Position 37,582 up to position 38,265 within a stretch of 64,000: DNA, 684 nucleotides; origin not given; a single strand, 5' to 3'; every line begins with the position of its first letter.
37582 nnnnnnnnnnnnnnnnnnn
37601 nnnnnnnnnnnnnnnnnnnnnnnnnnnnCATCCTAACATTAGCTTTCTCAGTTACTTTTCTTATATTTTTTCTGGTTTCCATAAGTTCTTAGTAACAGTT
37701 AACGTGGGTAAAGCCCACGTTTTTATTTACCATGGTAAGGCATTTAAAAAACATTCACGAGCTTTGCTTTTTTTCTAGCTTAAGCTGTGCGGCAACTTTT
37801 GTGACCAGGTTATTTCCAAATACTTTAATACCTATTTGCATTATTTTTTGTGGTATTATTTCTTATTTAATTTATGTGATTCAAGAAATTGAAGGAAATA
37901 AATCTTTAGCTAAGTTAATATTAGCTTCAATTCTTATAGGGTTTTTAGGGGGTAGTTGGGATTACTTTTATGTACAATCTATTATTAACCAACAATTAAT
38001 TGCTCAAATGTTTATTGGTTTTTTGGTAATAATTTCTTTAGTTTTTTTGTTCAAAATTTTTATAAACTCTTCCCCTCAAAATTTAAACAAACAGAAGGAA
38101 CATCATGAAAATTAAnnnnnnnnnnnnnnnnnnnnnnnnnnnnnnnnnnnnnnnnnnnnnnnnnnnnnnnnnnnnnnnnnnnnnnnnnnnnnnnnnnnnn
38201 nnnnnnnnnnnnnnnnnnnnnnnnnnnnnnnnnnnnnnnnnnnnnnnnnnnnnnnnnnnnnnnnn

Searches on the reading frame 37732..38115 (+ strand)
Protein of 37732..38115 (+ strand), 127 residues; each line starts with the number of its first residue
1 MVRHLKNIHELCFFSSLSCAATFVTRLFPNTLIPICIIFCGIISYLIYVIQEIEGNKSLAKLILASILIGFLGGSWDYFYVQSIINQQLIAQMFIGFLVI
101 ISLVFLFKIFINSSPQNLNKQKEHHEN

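Call 9: search_protein_families(library=pfam, proteins=[window:37732-38115:+], max_evalue=0.01)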
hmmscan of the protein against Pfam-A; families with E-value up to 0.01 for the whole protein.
window:37732-38115:+ (127 aa): 2 families
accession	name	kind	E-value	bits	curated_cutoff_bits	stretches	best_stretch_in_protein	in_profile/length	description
PF01925.25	TauE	-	0.0016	18.6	32.6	1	37-112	43-114/237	Sulfite exporter TauE/SafE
PF01757.29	Acyl_transf_3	-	0.0099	15.4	31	0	13-107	133-231/326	Acyltransferase domain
